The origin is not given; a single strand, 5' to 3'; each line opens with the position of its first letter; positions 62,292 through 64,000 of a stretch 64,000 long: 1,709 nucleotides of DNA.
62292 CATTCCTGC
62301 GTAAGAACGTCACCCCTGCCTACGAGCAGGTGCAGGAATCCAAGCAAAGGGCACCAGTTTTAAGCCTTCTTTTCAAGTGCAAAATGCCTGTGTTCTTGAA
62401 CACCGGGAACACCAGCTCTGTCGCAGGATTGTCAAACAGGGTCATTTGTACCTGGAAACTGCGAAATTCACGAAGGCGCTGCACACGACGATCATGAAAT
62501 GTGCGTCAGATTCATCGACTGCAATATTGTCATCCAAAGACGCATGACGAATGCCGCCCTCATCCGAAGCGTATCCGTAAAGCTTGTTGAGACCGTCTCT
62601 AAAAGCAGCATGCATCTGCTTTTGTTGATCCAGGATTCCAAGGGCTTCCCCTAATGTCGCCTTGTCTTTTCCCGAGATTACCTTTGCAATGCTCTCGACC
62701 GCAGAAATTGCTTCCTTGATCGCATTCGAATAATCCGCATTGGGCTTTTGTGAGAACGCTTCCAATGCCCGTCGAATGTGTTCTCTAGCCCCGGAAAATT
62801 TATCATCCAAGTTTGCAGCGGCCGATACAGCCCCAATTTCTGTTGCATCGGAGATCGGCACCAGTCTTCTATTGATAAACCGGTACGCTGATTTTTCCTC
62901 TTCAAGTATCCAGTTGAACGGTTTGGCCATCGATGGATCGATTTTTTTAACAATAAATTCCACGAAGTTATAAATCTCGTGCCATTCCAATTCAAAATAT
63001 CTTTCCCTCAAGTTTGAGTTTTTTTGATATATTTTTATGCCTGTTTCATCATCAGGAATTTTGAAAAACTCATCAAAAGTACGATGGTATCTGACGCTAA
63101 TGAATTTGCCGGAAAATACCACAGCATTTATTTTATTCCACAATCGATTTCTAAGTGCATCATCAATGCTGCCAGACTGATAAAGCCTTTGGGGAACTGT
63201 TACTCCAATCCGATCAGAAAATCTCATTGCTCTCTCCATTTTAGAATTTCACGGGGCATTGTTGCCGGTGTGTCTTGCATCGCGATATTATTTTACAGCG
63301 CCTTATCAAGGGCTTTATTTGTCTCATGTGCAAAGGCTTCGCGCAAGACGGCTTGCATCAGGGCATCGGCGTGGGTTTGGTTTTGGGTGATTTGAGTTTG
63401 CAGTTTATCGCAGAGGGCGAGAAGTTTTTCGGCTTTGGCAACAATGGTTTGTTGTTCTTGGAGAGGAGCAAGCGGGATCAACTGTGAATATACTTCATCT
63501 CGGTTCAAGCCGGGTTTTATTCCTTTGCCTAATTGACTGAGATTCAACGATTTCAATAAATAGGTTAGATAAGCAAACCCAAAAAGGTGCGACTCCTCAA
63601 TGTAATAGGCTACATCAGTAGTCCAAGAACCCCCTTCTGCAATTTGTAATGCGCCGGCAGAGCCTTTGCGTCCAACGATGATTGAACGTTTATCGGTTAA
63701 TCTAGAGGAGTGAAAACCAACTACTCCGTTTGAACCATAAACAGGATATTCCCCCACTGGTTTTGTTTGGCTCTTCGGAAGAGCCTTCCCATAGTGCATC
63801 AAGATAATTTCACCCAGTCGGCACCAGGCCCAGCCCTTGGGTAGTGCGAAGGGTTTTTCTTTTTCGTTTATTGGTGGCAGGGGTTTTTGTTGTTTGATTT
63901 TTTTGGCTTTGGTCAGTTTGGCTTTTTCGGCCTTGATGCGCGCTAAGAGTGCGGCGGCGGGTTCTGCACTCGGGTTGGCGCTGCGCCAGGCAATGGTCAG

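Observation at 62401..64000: Partial type I R-M locus with a possible Abi/defence-type gene directly downstream of hsdS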

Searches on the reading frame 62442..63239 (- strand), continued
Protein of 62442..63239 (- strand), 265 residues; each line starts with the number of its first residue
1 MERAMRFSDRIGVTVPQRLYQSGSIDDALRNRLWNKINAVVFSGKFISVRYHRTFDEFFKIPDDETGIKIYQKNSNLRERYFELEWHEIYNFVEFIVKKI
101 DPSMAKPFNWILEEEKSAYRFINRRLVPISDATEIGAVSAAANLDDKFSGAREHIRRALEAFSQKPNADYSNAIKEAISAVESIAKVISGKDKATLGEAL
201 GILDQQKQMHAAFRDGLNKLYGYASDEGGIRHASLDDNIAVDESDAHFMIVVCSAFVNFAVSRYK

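Call 84: find_related_loci(query=A1, collection=viral_contigs, flank=5000)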
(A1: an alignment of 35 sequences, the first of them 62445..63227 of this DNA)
Query A1 (261 aa) in viral_contigs; peptide patterns used: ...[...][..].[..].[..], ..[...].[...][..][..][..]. (x = any residue, [..] = any of these).
107 stretches matched a pattern; 14 encode a relative of the query (tblastn E <= 1e-3); 14 distinct loci.
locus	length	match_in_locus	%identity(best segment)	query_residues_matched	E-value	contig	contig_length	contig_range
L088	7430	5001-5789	38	2-260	4e-54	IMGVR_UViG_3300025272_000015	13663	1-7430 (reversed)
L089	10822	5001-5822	36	1-259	1e-50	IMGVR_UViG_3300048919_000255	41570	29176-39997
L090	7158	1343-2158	37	1-259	3e-49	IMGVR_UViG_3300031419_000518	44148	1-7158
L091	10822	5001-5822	35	1-259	2e-47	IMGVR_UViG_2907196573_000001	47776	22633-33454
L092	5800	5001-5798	35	1-251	1e-44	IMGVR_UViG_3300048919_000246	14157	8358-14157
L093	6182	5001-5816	35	1-259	2e-43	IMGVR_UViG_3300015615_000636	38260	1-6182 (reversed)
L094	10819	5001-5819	34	1-259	2e-44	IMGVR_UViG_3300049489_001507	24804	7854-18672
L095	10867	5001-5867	30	2-257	1e-38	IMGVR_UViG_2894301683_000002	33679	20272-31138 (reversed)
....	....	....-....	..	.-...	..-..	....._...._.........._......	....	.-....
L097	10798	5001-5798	32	3-259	1e-35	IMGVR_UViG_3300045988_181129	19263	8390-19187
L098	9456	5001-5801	34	3-259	3e-37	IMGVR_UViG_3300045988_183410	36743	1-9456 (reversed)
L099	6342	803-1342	36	81-258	2e-31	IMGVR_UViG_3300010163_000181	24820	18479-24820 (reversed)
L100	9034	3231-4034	30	1-255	2e-28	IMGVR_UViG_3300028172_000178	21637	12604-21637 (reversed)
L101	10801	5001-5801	34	3-259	3e-37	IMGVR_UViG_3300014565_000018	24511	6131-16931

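Call 86: search_protein_families(library=phrogs, proteins=[window:62445-63227:-], max_evalue=0.01)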
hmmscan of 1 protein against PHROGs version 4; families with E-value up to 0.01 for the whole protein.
window:62445-63227:- (261 aa): 0 families

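Call 91: search_protein_representatives(alignment_id=A1)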
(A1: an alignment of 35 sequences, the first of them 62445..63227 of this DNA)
Query: 35 sequences, 270 profile positions. Proteins with E-value up to 0.001 (for the whole library): 6947; up to 1e-10: 5393; up to 1e-30: 3192. The best 150 are listed.
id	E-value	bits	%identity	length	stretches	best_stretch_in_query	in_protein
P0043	3.9e-120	416.9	-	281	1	1-268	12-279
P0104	1.2e-102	359.6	-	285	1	1-269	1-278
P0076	2.1e-102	358.8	-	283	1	1-269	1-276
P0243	4.8e-100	351.0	-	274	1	1-268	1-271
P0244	1.9e-99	349.1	-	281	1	1-268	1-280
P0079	9.0e-99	346.9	-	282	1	1-268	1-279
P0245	3.1e-98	345.1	-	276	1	1-268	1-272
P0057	5.4e-98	344.3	-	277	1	1-269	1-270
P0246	7.0e-97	340.7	-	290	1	2-269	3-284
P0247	9.7e-97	340.2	-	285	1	1-269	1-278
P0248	2.9e-96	338.6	-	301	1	1-268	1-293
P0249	3.5e-96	338.4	-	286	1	2-266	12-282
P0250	1.1e-95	336.8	-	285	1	1-268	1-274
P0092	1.5e-95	336.3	-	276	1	1-265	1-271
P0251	2.8e-95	335.4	-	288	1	2-268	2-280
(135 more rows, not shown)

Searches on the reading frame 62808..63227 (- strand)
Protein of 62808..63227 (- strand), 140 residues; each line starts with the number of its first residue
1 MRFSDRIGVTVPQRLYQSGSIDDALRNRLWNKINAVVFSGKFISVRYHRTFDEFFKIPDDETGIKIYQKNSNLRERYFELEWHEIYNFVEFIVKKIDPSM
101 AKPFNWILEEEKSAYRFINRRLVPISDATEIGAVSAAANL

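Call 67: predict_structure(alignment_id=A4)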
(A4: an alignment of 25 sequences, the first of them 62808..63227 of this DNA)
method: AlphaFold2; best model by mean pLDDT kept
length: 140 residues; sequences in the alignment: 25
mean_pLDDT: 87.6   pTM: 0.78
mean pLDDT of the five models: 87.6, 87.0, 86.0, 84.5, 84.2
residues with pLDDT >= 90: 94; 70-90: 28; 50-70: 13; < 50: 5
segments of 3 or more residues with pLDDT < 50: 1-4
pLDDT, mean of each block of 10 residues (from residue 1): 51 67 96 93 94 94 90 97 97 97 96 93 82 78
secondary structure, 60 per line:
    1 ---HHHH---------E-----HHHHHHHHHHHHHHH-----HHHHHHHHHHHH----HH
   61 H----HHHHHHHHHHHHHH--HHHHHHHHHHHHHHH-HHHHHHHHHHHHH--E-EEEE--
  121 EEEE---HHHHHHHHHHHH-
elements in order: H4-7 H23-37 H43-54 H66-79 H82-96 H98-110 E115-118 E121-124 H128-139

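Call 76: fold_search(model_id=the predicted structure, library=pdb)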
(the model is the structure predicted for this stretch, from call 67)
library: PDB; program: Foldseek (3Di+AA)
matches with E <= 10: 23; with E <= 0.001: 0
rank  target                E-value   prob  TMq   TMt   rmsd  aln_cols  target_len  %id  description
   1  8q5g_B                3.5e+00  0.06  0.19  0.14  11.4        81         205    9  Crystal structure of nitroreductase from Bacillus tequilensis with covalent FMN (released 2023-11-29)
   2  4pzj                  3.5e+00  0.04  0.16  0.24   9.4        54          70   15  1.60 Angstrom resolution crystal structure of a transcriptional regulator of the LysR family from Eggerthella lenta DSM  (released 2014-04-23)
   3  1ut0_A                4.5e+00  0.02  0.19  0.18  10.2       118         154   16  CRYSTAL STRUCTURE OF CYTOGLOBIN: THE FOURTH GLOBIN TYPE DISCOVERED IN MAN DISPLAYS HEME HEXA-COORDINATION (released 2004-06-01)
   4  8a22_Bj               4.7e+00  0.01  0.14  0.06  19.7       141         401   11  Structure of the mitochondrial ribosome from Polytomella magna (released 2022-11-16)
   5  4nel                  5.0e+00  0.04  0.19  0.15  13.1       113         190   11  Crystal structure of a putative transcriptional regulator from Saccharomonospora viridis in complex with N,N-dimethylmet (released 2013-12-04)
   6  8qyg_B                5.0e+00  0.03  0.18  0.13  12.7       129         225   12  Crystal structure of Nitroreductase from Bacillus tequilensis (released 2024-05-08)
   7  2lhb                  5.3e+00  0.02  0.17  0.17  10.3       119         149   14  REFINEMENT OF A MOLECULAR MODEL FOR LAMPREY HEMOGLOBIN FROM PETROMYZON MARINUS (released 1986-01-21)
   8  8syn_A                5.7e+00  0.02  0.15  0.04  15.3       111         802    8  Human VPS35L/VPS29/VPS26C Complex (released 2023-11-01)
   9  4mo4_C                5.7e+00  0.01  0.14  0.07  12.5       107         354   11  Crystal structure of AnmK bound to AMPPCP (released 2014-01-01)
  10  2zm5_A                6.0e+00  0.02  0.16  0.09  18.6       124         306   10  Crystal structure of tRNA modification enzyme MiaA in the complex with tRNA(Phe) (released 2009-04-14)
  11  3fk2_C                6.3e+00  0.01  0.16  0.13  16.3       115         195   12  Crystal structure of the RhoGAP domain of human glucocorticoid receptor DNA-binding factor 1 (released 2008-12-23)
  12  3fk2_A                7.1e+00  0.01  0.16  0.13  16.3       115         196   12  Crystal structure of the RhoGAP domain of human glucocorticoid receptor DNA-binding factor 1 (released 2008-12-23)
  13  7oyk_AAA              7.6e+00  0.02  0.19  0.26  16.3       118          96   12  DNA-binding domain of CggR in complex with the DNA operator (released 2021-11-10)
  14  2np0_A                7.6e+00  0.02  0.20  0.03  19.5       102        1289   18  Crystal structure of the Botulinum neurotoxin type B complexed with synaptotagamin-II ectodomain (released 2006-12-26)
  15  1cww_MODEL_1_A        8.0e+00  0.08  0.36  0.46   5.3        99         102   19  SOLUTION STRUCTURE OF THE CASPASE RECRUITMENT DOMAIN (CARD) FROM APAF-1 (released 2000-01-21)
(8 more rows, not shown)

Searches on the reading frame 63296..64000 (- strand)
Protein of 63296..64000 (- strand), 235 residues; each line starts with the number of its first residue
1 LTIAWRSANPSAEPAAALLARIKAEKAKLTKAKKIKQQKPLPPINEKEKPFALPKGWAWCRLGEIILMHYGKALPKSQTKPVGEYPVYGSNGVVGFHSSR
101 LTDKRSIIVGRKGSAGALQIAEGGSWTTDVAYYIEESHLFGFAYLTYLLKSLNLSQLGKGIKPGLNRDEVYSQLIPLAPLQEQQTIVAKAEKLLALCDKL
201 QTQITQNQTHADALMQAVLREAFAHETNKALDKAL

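Call 3: search_protein_families(library=pfam, proteins=[window:63296-64000:-], max_evalue=1)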
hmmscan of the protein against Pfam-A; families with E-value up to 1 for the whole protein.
window:63296-64000:- (235 aa): 3 families
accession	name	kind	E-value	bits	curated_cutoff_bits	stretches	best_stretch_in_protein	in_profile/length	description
PF01420.25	Methylase_S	-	1.2e-15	58.6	22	1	54-206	1-164/168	Type I restriction modification DNA specificity domain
PF16072.10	DUF4813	-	0.024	14.7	27.6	1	60-130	95-161/291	Domain of unknown function (DUF4813)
PF22029.2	PhyR_sigma2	-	0.25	11.9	27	1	204-227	15-38/55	Sigma2 domain of PhyR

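Call 4: search_protein_families(library=padloc, proteins=[window:63296-64000:-], max_evalue=1)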
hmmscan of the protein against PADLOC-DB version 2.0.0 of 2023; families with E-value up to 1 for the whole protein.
window:63296-64000:- (235 aa): 81 families (the best 25 are shown)
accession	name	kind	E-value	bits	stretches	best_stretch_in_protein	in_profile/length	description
PDLC03061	Specificity_I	-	1.4e-40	137.5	1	57-221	3-170/360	Type I specificity subunit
PDLC03179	Specificity_I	-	3.5e-40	136.5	2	9-87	346-427/589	Type I specificity subunit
PDLC03115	Specificity_I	-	2.7e-34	116.5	1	52-224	3-175/462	Type I specificity subunit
PDLC03099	Specificity_I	-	4e-27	93.4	1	56-216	4-166/405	Type I specificity subunit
PDLC03196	Specificity_I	-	6.4e-27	92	2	9-66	39-96/792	Type I specificity subunit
PDLC03076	Specificity_I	-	4.4e-26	90.2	2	13-87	27-94/488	Type I specificity subunit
PDLC03056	Specificity_I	-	2.1e-24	84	2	9-75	201-267/590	Type I specificity subunit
PDLC03624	REase_MTase_IIG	-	1.1e-21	74.6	1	55-222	887-1070/1271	Type IIG restriction enzyme-methyltransferase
PDLC03054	Specificity_I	-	2e-19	67.4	1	53-229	5-181/401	Type I specificity subunit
PDLC03079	Specificity_I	-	1.1e-18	65.6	1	45-229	18-219/470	Type I specificity subunit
PDLC03065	Specificity_I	-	1.2e-18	65.7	1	49-200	190-348/363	Type I specificity subunit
PDLC03068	Specificity_I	-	1.3e-18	65.4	1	52-206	220-378/403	Type I specificity subunit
PDLC04137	mad5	-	1.9e-17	61.5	1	20-216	164-391/392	mads_5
PDLC03063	Specificity_I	-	3.5e-17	60.6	1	56-232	3-175/369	Type I specificity subunit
PDLC03189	Specificity_I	-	3.5e-17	60.4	3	146-224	335-414/459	Type I specificity subunit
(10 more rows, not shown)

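Call 5: search_protein_families(library=ncbifam, proteins=[window:63296-64000:-], max_evalue=1)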
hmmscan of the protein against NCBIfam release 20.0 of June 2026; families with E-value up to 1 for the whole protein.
window:63296-64000:- (235 aa): 2 families
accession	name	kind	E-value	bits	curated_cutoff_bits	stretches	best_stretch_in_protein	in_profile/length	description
NF007278.0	PRK09737.1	equivalog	1.4e-09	37.2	662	2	146-226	332-418/461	type I restriction-modification system specificity subunit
TIGR04393.1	rpt_T5SS_PEPC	repeat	0.098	12.7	23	1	98-125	20-46/49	T5SS/PEP-CTERM-associated repeat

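Call 77: find_homologous_proteins(query=window:63296-64000:-, max_evalue=1e-20)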
Query window:63296-64000:- (235 aa): 403 proteins with E <= 1e-20 among 1896 candidates; the best 120 are listed.
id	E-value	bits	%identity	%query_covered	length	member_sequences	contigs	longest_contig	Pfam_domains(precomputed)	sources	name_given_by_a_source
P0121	2.6e-87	310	63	95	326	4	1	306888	PF01420.26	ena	-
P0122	1.7e-86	307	61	95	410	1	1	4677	PF01420.26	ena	-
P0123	2.0e-79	284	58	97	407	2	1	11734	PF01420.26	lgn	-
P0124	3.3e-79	284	59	91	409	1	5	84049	PF01420.26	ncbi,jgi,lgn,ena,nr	ncbi:MAG TPA: restriction endonuclease subunit S [Bacteroidales bacterium]|nr:restriction endonuclea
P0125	8.0e-76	273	57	95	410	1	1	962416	PF01420.26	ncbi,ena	-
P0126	1.6e-75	272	57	92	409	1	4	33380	PF01420.26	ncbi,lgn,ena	-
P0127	8.7e-75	269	55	95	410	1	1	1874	PF01420.26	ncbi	-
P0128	1.1e-74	269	57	95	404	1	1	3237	PF01420.26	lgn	-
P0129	1.9e-74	268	57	95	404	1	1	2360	PF01420.26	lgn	-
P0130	5.9e-74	266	57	92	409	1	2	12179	PF01420.26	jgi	-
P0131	7.6e-73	263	58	90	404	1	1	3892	PF01420.26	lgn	-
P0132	1.3e-71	259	55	94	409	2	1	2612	PF01420.26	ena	-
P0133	2.6e-71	258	57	88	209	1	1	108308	PF01420.26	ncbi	-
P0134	4.5e-71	257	57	91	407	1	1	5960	PF01420.26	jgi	-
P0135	1.1e-70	256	55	91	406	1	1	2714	PF01420.26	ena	-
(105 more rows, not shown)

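Call 79: find_encoding_contigs(protein=P0125, flank=9000, max_places=2)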
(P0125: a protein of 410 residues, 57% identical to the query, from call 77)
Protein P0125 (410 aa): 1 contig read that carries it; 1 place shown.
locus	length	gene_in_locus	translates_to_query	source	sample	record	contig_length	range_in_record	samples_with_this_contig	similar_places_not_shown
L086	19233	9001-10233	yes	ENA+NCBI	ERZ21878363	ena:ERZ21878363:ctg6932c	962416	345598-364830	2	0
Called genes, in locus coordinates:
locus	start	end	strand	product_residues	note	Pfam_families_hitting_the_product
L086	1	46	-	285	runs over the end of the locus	PF14267:DUF4357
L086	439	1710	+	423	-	PF02195:ParB_N, PF01555:N6_N4_Mtase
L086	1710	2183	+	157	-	PF13022:HTH_Tnp_1_2 (weak)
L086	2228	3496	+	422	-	PF00239:Resolvase, PF07508:Recombinase, PF13408:Zn_ribbon_recom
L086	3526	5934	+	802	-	PF04313:HSDR_N (faint), PF13588:HSDR_N_2 (weak), PF04851:ResIII, PF00270:DEAD, PF18766:SWI2_SNF2, PF08463:EcoEI_R_C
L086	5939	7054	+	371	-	-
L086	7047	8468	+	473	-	PF12161:HsdM_N, PF05175:MTS (faint), PF02384:N6_Mtase, PF01170:UPF0020 (faint), PF07669:Eco57I (weak)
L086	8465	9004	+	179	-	-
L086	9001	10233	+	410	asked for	PF01420:Methylase_S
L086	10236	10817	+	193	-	PF27257:HI_0787_N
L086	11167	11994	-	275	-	-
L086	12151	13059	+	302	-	-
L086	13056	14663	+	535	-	-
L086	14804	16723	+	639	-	PF26696:PTL_trimer (faint)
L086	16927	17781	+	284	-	PF10672:Methyltrans_SAM, PF13847:Methyltransf_31 (weak)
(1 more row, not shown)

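Call 80: find_encoding_contigs(protein=P0121, flank=9000, max_places=2)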
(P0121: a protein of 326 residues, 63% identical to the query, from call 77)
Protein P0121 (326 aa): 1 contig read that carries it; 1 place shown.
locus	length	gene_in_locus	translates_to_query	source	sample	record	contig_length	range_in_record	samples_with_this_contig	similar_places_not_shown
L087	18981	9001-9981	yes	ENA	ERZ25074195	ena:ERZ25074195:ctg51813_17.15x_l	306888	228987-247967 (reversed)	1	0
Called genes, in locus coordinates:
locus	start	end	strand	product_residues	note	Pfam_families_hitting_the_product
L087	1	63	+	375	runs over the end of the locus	-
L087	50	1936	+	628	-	-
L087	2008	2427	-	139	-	-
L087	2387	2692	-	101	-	-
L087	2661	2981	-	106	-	-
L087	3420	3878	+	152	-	-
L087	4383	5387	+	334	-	PF17761:DUF1016_N, PF06250:YhcG_C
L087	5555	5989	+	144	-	-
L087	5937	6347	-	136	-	PF12762:DDE_Tnp_IS1595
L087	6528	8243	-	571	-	PF01609:DDE_Tnp_1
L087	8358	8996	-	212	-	-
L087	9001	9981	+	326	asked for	PF01420:Methylase_S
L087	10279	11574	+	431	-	PF05598:DUF772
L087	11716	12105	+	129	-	-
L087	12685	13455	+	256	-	PF08220:HTH_DeoR, PF08279:HTH_11 (weak), PF00455:DeoRC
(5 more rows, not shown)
